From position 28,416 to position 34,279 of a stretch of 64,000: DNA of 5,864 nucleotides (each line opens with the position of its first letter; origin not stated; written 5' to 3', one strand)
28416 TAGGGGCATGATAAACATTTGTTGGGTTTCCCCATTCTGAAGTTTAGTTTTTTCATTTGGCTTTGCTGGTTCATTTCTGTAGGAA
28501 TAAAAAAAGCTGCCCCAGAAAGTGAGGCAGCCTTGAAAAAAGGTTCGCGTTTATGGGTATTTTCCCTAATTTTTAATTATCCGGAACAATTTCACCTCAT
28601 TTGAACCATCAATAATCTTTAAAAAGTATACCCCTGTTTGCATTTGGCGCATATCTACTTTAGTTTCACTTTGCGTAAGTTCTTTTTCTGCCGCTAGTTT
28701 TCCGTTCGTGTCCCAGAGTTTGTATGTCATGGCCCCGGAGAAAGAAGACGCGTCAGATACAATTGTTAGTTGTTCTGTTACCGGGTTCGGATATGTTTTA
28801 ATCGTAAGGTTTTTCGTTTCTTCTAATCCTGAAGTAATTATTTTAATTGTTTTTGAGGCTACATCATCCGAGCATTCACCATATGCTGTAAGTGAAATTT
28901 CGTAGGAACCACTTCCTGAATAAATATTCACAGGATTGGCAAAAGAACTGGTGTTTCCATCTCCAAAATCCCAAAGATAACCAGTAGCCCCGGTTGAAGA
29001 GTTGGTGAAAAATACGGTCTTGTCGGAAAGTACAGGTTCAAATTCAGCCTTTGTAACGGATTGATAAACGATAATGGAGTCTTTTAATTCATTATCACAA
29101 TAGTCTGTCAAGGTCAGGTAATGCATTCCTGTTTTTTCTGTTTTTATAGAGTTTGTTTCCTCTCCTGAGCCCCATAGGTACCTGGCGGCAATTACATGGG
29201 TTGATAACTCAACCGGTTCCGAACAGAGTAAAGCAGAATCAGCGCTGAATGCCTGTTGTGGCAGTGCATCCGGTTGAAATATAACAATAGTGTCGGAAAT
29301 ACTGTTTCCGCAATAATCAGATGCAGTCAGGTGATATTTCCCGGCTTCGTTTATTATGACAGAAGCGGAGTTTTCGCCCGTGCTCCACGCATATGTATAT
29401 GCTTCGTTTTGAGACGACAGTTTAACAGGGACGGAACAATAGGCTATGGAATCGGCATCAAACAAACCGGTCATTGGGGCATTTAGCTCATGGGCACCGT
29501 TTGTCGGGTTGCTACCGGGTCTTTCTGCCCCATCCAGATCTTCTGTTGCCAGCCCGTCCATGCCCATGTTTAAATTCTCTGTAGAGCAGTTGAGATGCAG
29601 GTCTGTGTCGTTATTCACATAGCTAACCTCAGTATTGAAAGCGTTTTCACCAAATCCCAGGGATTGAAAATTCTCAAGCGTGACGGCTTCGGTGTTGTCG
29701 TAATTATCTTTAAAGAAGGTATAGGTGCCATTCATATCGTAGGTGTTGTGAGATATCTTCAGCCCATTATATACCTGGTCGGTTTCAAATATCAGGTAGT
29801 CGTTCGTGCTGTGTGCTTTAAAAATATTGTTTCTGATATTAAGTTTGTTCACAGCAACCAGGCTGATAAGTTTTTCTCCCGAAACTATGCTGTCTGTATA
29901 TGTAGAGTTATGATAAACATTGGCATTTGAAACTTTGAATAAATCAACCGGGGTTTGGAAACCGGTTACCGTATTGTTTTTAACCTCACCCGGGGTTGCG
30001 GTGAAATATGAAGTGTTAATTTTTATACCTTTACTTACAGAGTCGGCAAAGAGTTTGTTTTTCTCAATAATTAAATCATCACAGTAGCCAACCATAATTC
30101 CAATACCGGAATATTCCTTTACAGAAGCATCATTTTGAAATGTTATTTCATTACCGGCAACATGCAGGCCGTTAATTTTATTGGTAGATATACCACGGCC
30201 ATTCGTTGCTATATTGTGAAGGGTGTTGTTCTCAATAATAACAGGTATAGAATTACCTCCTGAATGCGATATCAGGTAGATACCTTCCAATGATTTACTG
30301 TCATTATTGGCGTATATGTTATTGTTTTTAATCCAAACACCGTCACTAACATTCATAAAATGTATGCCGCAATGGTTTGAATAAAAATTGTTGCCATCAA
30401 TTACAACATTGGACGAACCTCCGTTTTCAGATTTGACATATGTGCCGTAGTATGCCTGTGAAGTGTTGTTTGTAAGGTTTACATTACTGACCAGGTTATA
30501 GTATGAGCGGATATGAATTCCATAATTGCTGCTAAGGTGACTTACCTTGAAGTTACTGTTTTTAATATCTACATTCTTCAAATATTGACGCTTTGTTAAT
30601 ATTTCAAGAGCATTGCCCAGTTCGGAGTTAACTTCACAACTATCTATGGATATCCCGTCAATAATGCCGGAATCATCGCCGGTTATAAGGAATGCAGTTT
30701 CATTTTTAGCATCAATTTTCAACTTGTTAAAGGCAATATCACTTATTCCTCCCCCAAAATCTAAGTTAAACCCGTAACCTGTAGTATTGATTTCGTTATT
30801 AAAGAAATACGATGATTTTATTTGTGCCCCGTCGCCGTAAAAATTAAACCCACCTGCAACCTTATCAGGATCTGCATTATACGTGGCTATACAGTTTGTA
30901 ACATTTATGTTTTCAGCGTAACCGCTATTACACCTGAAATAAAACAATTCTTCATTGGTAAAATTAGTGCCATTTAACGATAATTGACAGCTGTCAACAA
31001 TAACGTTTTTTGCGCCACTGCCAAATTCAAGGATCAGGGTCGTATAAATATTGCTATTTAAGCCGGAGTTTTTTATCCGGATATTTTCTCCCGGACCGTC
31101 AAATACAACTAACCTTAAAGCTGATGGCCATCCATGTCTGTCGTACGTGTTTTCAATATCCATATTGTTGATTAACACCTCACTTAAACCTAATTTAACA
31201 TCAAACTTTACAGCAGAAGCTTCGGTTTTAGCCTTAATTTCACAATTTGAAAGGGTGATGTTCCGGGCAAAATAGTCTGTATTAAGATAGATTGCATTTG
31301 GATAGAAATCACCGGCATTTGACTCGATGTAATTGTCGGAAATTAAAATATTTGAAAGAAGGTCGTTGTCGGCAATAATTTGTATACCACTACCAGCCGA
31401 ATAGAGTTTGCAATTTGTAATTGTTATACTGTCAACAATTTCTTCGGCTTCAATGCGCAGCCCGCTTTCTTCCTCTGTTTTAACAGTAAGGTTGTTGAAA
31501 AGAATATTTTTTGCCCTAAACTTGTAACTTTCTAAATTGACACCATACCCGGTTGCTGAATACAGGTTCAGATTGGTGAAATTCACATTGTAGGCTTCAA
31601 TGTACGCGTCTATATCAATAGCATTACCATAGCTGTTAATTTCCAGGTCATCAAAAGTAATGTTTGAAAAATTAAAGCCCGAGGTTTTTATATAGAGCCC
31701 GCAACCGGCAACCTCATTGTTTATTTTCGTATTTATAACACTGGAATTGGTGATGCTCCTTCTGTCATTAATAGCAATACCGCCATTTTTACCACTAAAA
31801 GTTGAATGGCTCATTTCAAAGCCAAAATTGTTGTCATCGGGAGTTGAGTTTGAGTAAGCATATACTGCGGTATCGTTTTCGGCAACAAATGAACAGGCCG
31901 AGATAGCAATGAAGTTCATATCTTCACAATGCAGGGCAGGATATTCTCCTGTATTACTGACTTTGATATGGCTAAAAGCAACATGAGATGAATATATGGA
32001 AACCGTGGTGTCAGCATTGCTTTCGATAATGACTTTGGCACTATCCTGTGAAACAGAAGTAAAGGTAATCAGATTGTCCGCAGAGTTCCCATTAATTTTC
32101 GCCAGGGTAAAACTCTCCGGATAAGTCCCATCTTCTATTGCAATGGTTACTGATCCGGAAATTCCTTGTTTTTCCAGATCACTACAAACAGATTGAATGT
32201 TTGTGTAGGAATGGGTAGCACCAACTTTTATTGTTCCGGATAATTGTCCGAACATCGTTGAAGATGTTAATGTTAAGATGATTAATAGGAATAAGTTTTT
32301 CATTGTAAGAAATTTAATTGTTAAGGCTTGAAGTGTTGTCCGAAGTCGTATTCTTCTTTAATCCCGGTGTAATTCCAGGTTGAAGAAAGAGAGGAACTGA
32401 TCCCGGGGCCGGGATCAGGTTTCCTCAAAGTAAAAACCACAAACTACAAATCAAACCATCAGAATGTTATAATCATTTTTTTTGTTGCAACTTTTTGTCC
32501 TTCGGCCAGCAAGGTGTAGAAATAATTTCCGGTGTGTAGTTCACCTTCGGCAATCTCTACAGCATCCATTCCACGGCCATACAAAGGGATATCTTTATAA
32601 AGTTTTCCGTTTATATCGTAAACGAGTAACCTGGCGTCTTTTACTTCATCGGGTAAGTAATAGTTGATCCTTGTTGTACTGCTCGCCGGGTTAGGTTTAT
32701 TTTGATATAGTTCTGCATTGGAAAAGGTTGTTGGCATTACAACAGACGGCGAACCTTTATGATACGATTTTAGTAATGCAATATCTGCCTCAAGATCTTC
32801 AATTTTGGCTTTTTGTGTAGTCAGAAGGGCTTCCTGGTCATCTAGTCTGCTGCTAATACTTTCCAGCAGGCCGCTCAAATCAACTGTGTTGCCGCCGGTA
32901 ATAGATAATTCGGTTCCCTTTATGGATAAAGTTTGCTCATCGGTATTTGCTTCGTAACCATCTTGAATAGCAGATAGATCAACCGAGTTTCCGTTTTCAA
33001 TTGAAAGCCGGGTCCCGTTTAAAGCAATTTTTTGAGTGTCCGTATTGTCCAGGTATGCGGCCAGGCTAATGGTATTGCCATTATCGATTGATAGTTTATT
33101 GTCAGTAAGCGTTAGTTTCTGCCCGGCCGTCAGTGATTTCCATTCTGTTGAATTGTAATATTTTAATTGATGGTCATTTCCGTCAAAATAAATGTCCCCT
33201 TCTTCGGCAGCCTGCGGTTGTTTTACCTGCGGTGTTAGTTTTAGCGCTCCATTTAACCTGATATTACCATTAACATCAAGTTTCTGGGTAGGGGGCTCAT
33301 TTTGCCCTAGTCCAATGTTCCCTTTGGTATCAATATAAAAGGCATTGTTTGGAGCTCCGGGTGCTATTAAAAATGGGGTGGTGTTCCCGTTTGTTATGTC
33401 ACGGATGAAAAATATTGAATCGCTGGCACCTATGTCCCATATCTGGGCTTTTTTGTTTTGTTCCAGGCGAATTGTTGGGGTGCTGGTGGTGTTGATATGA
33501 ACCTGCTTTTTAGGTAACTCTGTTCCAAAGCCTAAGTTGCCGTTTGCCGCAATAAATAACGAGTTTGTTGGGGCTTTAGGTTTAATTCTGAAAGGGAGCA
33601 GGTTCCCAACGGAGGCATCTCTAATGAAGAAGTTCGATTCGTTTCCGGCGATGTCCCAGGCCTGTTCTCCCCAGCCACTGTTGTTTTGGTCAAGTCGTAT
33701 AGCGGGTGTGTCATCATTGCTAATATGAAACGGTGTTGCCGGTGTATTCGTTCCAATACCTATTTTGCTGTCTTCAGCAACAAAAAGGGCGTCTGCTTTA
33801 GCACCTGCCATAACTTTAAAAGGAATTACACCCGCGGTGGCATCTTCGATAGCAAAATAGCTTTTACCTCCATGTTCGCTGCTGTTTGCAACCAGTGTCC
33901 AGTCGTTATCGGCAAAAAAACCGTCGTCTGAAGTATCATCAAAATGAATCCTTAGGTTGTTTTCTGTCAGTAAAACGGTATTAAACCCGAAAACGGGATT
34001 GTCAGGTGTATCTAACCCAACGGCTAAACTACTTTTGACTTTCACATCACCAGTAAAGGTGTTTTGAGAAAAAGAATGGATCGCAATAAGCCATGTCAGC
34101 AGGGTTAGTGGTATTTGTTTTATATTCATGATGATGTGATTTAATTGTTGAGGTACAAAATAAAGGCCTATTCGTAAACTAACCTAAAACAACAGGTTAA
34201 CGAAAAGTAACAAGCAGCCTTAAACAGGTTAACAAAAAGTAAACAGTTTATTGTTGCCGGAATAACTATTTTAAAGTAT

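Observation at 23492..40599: Six copies of a fixed-geometry operator-promoter cassette link the T9SS surface-protein island to an embedded REC-LuxR regulator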

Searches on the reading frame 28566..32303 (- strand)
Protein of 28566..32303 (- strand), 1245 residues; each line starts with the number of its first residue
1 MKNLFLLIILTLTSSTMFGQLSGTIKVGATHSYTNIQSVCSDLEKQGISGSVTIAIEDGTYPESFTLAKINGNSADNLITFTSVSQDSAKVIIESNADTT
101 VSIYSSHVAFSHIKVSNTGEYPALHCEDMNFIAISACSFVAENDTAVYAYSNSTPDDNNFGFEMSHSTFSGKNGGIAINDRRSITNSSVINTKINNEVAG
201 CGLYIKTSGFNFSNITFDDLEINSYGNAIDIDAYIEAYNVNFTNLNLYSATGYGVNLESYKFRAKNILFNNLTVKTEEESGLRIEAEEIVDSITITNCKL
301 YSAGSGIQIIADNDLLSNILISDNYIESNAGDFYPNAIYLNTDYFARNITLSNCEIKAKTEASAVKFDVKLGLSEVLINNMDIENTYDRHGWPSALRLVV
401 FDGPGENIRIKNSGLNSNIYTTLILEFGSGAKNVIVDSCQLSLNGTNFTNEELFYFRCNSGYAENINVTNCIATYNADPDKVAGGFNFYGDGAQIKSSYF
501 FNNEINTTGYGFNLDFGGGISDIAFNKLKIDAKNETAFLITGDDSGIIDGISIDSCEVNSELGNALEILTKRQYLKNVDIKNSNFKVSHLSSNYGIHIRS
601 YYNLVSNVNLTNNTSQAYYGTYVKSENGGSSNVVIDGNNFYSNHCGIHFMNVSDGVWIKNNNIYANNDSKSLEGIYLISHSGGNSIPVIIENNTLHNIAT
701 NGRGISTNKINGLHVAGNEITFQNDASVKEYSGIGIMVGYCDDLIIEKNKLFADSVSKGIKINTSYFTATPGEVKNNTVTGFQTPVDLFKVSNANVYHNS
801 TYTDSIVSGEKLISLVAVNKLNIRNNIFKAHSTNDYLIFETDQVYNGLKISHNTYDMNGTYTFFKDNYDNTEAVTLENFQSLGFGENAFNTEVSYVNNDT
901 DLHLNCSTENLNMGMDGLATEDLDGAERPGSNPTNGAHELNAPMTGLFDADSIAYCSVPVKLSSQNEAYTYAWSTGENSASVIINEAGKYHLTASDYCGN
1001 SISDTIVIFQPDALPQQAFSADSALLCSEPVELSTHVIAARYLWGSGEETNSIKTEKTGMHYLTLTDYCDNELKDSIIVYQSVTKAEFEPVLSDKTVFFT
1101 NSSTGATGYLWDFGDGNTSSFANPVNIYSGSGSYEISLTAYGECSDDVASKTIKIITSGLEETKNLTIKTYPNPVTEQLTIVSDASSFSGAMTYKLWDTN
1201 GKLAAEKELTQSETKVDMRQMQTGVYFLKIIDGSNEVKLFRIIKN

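Call 7: search_protein_families(library=pfam, proteins=[window:28566-32303:-], max_evalue=0.01)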
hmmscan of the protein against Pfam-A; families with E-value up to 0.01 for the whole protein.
window:28566-32303:- (1245 aa): 3 families
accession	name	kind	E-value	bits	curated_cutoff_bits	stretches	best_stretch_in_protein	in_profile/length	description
PF18962.6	Por_Secre_tail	-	2.6e-11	44.1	27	1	1171-1237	2-69/75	Secretion system C-terminal sorting domain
PF18911.6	PKD_4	-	2.5e-08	34.3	27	1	1100-1154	27-82/85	PKD domain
PF00801.26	PKD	-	1.5e-06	28.6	23.5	1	1093-1153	13-78/80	PKD domain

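Call 36: search_protein_families(library=ncbifam, proteins=[window:28566-32303:-], max_evalue=0.01)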
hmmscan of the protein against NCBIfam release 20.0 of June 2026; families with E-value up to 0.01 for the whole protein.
window:28566-32303:- (1245 aa): 1 family
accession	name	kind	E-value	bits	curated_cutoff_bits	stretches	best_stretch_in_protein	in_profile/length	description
TIGR04183.1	Por_Secre_tail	domain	1.6e-09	37.6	23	1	1171-1245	2-72/72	T9SS type A sorting domain-containing protein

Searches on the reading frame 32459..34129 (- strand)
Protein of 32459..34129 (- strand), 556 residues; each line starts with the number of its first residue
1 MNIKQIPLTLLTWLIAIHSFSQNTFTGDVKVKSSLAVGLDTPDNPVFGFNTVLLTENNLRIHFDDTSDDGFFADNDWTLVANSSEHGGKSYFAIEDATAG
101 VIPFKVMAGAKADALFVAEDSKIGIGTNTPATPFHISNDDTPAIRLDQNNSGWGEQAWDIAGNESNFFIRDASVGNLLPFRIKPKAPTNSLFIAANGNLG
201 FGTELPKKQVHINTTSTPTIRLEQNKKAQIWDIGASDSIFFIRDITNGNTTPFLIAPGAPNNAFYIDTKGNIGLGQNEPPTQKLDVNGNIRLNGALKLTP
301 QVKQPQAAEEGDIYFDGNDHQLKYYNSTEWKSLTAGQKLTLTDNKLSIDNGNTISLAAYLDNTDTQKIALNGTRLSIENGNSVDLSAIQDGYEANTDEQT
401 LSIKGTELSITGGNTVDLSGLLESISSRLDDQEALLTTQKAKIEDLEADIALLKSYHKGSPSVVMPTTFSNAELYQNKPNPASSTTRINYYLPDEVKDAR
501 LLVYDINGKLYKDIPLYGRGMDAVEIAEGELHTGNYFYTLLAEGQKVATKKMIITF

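Call 7: search_protein_families(library=pfam, proteins=[window:32459-34129:-], max_evalue=0.01)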
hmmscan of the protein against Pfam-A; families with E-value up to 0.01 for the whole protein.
window:32459-34129:- (556 aa): 1 family
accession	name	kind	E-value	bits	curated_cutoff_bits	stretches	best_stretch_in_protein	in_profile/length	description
PF18962.6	Por_Secre_tail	-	1.3e-05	25.8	27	1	479-554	3-75/75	Secretion system C-terminal sorting domain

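Call 36: search_protein_families(library=ncbifam, proteins=[window:32459-34129:-], max_evalue=0.01)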
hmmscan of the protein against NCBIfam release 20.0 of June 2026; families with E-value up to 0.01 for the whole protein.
window:32459-34129:- (556 aa): 1 family
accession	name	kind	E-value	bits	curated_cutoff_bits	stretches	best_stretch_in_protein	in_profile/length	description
TIGR04183.1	Por_Secre_tail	domain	4e-07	29.9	23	1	479-554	3-71/72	T9SS type A sorting domain-containing protein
